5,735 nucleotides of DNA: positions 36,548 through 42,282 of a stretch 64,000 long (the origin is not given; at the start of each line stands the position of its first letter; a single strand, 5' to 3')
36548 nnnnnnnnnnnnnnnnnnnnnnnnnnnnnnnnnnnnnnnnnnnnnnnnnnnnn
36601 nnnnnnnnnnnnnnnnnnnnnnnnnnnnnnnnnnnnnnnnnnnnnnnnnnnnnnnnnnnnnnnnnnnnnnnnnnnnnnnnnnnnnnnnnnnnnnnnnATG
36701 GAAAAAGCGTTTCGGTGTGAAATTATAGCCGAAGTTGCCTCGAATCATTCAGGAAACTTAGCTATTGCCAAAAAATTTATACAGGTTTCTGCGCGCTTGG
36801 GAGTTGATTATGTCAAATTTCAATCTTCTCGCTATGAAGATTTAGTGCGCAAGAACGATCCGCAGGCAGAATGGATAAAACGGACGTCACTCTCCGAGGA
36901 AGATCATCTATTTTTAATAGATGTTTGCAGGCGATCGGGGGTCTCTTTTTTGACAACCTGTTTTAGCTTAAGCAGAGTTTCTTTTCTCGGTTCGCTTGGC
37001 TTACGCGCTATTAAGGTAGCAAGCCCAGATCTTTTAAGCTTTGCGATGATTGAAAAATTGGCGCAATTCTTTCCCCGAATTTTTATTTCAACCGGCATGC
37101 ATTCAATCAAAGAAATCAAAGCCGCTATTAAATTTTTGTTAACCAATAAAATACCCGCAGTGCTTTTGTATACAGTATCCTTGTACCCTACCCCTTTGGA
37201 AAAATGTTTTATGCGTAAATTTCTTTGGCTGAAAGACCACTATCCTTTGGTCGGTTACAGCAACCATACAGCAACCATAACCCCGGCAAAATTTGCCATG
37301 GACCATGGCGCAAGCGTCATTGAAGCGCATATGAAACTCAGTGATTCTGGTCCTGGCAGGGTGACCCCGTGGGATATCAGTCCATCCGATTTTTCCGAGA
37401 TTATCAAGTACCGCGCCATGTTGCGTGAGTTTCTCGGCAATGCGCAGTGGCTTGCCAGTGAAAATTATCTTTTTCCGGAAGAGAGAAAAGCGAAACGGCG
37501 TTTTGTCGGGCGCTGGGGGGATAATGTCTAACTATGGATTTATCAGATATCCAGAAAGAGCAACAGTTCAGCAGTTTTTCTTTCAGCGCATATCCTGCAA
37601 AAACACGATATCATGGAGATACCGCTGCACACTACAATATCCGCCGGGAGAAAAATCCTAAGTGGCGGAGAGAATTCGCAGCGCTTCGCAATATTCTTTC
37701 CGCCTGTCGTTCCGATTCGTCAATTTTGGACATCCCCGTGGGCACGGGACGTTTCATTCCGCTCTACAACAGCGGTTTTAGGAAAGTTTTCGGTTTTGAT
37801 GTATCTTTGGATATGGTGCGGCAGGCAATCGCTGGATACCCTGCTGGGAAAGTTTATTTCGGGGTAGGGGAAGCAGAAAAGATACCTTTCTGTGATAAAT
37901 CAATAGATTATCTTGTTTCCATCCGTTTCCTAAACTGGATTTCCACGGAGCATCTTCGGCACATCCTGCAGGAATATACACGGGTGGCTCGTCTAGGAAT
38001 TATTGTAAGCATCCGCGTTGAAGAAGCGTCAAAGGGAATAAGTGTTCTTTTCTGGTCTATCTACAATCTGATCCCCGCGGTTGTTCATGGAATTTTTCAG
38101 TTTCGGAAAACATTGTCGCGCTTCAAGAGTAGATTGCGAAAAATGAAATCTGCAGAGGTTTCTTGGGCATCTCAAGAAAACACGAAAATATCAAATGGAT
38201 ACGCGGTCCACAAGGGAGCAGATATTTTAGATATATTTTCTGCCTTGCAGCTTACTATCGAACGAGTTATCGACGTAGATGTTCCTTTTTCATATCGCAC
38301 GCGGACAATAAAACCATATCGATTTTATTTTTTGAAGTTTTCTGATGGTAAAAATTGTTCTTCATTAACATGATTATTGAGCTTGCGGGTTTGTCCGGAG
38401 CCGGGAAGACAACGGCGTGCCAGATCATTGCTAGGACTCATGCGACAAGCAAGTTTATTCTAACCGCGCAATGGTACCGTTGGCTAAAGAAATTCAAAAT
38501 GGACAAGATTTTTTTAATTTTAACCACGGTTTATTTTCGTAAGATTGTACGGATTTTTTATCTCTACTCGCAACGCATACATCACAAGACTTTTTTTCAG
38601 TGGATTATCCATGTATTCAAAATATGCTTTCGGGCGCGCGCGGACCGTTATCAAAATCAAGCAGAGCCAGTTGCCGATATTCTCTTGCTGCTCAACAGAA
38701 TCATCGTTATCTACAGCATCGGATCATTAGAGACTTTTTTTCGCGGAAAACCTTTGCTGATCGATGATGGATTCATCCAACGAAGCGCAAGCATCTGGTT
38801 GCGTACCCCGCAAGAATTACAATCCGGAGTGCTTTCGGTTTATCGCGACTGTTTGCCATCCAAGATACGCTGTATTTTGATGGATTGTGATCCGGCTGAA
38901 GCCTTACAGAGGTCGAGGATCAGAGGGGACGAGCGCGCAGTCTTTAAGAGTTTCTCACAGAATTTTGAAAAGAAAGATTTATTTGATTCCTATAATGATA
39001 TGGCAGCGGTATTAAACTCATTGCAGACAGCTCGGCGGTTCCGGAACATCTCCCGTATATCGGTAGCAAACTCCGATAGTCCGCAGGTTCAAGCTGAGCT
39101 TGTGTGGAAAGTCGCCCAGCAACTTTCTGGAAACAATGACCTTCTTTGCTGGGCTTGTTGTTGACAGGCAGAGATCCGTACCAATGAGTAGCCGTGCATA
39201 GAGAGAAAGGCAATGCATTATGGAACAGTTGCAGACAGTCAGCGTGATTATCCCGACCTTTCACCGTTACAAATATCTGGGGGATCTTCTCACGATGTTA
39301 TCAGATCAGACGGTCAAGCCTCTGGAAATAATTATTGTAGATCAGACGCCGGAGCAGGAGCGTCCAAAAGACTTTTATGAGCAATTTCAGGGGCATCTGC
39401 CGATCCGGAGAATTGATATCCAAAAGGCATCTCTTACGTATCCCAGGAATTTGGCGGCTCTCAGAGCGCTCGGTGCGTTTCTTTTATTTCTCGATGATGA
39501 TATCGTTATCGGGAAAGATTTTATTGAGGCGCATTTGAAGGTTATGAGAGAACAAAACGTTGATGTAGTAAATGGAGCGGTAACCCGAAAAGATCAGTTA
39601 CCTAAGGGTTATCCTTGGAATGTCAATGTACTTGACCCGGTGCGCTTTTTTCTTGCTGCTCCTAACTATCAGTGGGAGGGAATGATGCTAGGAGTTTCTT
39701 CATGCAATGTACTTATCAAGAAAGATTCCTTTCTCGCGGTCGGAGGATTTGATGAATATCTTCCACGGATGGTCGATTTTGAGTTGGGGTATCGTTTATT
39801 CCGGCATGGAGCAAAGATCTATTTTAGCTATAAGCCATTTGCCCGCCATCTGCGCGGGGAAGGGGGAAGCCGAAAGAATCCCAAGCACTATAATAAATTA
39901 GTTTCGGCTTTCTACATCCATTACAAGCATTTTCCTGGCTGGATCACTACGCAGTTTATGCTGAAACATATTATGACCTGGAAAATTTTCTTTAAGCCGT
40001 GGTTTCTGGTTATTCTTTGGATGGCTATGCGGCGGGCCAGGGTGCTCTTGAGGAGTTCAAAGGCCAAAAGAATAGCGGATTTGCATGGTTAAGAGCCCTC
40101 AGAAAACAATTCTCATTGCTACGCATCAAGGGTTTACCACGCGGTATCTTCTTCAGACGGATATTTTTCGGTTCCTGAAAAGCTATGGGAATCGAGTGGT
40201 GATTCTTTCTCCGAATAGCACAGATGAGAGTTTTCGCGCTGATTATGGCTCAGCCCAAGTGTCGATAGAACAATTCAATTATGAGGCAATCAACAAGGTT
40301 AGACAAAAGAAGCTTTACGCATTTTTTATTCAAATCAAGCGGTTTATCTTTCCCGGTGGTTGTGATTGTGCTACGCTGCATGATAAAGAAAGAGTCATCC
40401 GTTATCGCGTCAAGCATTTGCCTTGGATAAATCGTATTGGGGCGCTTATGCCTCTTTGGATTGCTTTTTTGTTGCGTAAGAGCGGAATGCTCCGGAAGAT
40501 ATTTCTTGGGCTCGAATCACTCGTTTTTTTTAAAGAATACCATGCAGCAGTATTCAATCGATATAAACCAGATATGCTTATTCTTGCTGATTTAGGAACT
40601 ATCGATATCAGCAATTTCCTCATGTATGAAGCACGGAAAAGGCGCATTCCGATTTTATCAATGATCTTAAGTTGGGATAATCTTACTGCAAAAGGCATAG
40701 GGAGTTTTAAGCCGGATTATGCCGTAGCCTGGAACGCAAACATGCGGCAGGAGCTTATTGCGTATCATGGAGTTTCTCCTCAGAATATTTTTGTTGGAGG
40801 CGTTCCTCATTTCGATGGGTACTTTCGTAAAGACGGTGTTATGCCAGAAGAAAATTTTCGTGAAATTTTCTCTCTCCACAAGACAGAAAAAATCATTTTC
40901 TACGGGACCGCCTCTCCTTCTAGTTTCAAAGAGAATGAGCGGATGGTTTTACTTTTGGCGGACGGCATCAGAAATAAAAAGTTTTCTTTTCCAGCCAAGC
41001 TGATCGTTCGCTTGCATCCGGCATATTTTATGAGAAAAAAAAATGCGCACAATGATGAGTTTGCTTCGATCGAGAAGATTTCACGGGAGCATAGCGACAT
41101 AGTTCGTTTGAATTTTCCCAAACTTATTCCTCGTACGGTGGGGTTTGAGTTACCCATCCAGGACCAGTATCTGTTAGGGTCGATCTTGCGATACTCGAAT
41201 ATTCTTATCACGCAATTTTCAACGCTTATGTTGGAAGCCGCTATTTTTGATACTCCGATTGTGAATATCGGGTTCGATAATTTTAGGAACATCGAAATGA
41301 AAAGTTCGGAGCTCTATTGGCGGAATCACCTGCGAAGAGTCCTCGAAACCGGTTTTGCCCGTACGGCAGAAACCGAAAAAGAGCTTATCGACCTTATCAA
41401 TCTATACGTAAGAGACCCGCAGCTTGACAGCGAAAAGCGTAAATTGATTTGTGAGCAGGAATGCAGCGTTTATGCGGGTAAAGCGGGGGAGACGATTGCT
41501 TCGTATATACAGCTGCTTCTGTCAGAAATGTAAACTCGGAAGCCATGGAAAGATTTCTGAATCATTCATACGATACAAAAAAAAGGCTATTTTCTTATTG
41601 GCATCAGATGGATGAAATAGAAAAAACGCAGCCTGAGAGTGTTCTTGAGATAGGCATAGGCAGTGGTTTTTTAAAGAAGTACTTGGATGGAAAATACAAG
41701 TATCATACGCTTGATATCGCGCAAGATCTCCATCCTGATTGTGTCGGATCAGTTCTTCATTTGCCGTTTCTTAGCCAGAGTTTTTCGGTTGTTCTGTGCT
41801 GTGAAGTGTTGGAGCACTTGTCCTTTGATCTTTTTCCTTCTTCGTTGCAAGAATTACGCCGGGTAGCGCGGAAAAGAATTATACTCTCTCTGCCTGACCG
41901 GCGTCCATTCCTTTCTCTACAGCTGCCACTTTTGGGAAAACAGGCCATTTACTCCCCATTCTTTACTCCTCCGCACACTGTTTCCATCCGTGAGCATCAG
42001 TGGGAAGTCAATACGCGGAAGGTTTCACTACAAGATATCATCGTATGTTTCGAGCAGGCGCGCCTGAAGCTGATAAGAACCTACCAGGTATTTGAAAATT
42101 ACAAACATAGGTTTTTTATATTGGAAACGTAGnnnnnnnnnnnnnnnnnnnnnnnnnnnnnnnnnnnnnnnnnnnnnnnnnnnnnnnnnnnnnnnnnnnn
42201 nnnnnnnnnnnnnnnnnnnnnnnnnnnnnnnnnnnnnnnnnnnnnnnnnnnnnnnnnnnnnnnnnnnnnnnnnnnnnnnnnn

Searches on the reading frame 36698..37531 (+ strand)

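Call 39: search_protein_families(library=pfam, proteins=[window:36698-37531:+], max_evalue=0.00001)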
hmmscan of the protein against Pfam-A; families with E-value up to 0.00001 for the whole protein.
window:36698-37531:+ (277 aa): 1 family
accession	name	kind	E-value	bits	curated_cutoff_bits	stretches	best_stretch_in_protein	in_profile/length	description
PF03102.20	NeuB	-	6.6e-44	150.6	22.1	1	28-249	2-239/241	NeuB family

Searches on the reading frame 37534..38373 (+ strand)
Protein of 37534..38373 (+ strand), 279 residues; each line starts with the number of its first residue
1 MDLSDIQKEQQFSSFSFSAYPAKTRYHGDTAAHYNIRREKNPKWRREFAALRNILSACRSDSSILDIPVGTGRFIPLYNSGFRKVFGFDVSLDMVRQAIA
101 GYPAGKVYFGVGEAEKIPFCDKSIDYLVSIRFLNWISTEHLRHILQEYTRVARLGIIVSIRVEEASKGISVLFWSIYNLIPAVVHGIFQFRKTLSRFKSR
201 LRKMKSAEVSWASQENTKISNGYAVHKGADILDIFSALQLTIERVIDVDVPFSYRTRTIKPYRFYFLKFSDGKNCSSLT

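Call 39: search_protein_families(library=pfam, proteins=[window:37534-38373:+], max_evalue=0.00001)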
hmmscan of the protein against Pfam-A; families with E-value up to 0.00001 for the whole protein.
window:37534-38373:+ (279 aa): 2 families
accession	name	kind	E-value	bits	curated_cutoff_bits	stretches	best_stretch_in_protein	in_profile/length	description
PF13649.12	Methyltransf_25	-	3.1e-11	44.2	27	1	64-153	1-94/97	Methyltransferase domain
PF08241.18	Methyltransf_11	-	3.1e-10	41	21.2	1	65-154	1-89/95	Methyltransferase domain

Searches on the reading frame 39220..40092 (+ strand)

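Call 39: search_protein_families(library=pfam, proteins=[window:39220-40092:+], max_evalue=0.00001)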
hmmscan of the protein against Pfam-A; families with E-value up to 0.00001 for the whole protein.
window:39220-40092:+ (290 aa): 3 families
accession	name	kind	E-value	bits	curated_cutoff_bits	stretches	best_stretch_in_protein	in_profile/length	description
PF00535.33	Glycos_transf_2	-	2.3e-17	63.9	23.3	1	8-167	1-160/168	Glycosyl transferase family 2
PF13641.12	Glyco_tranf_2_3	-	2.7e-12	47.6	27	1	7-214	3-215/230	Glycosyltransferase like family 2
PF10111.15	Glyco_tranf_2_2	-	2.2e-09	37.7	27.3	0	160-195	164-201/276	Glycosyltransferase like family 2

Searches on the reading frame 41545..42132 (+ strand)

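Call 70: search_protein_families(library=pfam, proteins=[window:41545-42132:+], max_evalue=0.00001)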
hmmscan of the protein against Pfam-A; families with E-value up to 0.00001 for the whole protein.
window:41545-42132:+ (195 aa): 2 families
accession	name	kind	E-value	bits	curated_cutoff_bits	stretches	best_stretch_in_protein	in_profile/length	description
PF08241.18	Methyltransf_11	-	5.7e-08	33.7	21.2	1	34-110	1-89/95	Methyltransferase domain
PF13649.12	Methyltransf_25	-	1.4e-06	29.3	27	0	33-110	1-95/97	Methyltransferase domain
